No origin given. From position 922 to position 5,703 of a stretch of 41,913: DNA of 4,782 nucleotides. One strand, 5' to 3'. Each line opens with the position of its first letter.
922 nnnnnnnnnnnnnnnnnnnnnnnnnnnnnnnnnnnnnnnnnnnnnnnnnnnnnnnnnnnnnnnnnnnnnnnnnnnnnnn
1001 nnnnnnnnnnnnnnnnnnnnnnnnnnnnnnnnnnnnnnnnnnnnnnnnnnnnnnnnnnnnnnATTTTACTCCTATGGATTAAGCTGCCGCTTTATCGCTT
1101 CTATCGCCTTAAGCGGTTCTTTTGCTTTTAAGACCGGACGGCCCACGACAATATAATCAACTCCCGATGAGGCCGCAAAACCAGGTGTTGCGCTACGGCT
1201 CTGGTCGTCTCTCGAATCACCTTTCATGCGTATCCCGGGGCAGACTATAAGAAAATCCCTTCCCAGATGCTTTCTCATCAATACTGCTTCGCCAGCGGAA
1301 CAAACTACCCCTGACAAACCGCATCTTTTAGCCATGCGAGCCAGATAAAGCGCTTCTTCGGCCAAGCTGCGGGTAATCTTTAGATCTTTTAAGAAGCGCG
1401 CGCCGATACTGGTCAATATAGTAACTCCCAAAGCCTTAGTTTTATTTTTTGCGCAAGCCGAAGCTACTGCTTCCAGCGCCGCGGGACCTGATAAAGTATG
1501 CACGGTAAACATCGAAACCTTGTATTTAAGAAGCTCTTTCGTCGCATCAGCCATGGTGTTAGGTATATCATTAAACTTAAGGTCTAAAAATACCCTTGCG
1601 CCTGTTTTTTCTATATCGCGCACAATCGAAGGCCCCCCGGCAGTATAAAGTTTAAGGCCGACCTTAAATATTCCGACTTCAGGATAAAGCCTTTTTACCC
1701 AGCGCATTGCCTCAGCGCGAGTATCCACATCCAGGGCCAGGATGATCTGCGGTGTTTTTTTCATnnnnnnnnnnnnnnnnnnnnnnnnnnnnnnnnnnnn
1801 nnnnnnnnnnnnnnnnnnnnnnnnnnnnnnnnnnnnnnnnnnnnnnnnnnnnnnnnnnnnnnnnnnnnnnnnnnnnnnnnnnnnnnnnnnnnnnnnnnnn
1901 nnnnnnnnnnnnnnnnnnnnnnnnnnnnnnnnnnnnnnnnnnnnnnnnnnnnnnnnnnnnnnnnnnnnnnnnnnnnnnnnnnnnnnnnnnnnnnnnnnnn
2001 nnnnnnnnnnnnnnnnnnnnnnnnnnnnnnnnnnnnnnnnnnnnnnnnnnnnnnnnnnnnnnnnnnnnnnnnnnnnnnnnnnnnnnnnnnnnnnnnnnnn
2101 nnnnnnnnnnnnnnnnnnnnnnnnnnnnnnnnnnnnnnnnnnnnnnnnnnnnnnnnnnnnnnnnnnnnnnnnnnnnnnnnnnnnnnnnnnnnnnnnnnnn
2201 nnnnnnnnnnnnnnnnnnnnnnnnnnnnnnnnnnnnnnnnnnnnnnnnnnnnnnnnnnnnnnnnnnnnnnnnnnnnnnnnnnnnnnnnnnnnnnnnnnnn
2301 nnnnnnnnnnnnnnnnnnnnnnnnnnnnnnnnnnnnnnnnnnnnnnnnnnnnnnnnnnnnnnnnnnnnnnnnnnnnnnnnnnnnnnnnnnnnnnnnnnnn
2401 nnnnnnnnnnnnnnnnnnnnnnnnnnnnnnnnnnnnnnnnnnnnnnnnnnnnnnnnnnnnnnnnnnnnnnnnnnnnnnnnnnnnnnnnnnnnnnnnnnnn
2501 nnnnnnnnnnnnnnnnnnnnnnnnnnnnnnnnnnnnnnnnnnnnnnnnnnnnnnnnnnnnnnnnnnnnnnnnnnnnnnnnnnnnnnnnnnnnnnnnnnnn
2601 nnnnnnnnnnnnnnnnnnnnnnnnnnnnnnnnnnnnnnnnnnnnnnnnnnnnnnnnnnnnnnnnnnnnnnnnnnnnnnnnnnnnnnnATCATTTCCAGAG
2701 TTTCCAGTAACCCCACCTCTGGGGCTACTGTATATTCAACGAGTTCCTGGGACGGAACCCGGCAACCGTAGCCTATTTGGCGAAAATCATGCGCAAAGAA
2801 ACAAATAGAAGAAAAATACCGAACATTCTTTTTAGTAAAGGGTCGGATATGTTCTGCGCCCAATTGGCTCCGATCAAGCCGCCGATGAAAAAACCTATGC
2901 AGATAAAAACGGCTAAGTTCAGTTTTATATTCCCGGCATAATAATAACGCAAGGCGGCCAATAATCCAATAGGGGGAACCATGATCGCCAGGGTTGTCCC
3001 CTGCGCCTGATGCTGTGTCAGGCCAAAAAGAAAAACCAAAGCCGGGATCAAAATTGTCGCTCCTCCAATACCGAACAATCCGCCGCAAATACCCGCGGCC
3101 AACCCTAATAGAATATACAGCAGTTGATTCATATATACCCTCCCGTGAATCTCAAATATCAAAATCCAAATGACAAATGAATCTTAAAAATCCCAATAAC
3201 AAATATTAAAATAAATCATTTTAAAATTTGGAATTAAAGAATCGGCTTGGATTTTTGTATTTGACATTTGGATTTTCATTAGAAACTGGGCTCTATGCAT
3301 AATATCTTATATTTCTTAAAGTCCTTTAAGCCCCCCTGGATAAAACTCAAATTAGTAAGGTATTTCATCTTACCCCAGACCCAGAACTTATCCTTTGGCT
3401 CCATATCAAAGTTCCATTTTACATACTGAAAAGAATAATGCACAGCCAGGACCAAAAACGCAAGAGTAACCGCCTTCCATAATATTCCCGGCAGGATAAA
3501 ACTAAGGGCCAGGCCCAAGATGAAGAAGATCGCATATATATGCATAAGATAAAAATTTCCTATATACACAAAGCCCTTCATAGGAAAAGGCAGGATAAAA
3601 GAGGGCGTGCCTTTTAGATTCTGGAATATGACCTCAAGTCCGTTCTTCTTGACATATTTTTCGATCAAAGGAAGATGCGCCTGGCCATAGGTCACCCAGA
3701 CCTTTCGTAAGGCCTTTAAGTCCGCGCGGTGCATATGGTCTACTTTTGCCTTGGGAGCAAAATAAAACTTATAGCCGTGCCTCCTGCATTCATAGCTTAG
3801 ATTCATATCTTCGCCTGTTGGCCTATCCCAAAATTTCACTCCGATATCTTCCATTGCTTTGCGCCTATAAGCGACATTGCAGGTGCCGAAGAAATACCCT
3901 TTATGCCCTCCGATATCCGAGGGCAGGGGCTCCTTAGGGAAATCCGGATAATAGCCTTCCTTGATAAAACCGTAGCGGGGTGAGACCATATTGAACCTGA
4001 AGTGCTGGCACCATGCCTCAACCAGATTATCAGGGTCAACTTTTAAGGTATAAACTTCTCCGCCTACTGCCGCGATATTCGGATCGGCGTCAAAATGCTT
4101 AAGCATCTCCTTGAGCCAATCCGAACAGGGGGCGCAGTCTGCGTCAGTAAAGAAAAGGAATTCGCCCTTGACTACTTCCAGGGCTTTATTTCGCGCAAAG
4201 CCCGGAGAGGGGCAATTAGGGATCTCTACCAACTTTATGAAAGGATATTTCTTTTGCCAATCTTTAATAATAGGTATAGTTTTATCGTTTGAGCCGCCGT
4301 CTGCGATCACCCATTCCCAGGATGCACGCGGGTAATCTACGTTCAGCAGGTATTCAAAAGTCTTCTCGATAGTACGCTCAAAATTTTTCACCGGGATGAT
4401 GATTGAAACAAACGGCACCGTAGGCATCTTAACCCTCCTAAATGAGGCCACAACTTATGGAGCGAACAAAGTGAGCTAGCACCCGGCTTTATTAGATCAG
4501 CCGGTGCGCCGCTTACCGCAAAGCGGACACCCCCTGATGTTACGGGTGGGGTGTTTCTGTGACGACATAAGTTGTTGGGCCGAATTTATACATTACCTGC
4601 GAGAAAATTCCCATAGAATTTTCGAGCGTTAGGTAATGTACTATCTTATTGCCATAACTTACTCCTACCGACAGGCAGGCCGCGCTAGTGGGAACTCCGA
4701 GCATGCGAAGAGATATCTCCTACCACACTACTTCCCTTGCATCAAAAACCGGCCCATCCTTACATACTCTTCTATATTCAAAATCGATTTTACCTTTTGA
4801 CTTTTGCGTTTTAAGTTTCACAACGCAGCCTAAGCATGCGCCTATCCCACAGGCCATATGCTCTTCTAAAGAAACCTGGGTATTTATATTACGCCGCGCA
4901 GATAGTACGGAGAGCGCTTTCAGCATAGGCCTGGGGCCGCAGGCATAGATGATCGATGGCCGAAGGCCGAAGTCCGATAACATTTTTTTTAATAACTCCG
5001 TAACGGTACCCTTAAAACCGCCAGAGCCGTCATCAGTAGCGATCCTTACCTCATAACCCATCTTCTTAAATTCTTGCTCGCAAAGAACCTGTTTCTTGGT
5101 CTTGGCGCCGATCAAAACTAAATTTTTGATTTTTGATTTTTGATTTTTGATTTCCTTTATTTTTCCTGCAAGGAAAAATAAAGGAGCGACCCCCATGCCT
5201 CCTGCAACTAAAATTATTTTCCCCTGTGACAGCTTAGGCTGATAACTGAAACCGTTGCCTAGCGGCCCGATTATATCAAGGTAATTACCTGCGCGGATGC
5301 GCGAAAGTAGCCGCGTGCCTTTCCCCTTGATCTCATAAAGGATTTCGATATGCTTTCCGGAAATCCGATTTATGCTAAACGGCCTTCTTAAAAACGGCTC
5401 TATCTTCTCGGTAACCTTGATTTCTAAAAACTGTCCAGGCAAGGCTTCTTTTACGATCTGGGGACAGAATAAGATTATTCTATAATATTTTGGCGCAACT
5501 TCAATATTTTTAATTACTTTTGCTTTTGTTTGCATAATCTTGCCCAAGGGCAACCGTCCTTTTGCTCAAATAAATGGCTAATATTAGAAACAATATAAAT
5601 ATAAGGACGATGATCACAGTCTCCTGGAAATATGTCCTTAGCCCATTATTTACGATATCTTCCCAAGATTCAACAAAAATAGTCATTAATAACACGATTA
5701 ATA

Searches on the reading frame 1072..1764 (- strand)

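Call 77: search_protein_families(library=pfam, proteins=[window:1072-1764:-], max_evalue=0.00001)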
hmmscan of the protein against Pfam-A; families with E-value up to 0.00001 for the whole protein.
window:1072-1764:- (230 aa): 1 family
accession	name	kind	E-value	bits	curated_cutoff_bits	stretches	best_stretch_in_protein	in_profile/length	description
PF00215.30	OMPdecase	-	1.2e-55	189.3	27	1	5-224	1-221/221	Orotidine 5'-phosphate decarboxylase / HUMPS family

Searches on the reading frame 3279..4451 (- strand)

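Call 77: search_protein_families(library=pfam, proteins=[window:3279-4451:-], max_evalue=0.00001)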
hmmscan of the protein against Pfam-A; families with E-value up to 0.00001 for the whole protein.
window:3279-4451:- (390 aa): 4 families
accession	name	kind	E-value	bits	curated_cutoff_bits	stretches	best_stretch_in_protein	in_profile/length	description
PF00535.33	Glycos_transf_2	-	1.7e-23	83.8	23.3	1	16-203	1-167/168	Glycosyl transferase family 2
PF13641.12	Glyco_tranf_2_3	-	3.7e-18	66.8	27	1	15-250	3-222/230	Glycosyltransferase like family 2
PF13632.12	Glyco_trans_2_3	-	2e-10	41.3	27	1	103-337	6-177/198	Glycosyl transferase family group 2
PF10111.15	Glyco_tranf_2_2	-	5.7e-09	36.3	27.3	1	16-118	1-104/276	Glycosyltransferase like family 2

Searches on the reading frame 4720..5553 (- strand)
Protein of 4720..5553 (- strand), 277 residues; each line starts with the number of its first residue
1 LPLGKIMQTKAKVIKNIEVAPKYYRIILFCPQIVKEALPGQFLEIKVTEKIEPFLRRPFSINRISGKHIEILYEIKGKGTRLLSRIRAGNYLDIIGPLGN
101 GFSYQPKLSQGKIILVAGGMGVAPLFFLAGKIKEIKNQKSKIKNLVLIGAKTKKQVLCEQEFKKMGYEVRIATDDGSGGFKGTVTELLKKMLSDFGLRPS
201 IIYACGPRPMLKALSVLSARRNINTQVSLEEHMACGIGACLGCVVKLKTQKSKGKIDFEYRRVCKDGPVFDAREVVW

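Call 77: search_protein_families(library=pfam, proteins=[window:4720-5553:-], max_evalue=0.00001)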
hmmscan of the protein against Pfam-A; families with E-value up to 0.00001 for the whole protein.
window:4720-5553:- (277 aa): 2 families
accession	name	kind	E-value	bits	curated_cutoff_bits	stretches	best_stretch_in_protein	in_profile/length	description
PF10418.14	DHODB_Fe-S_bind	-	4.2e-18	65.2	23.9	1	230-275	1-40/41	Iron-sulfur cluster binding domain of dihydroorotate dehydrogenase B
PF00175.26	NAD_binding_1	-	8.4e-09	36.5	22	1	115-213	1-106/109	Oxidoreductase NAD-binding domain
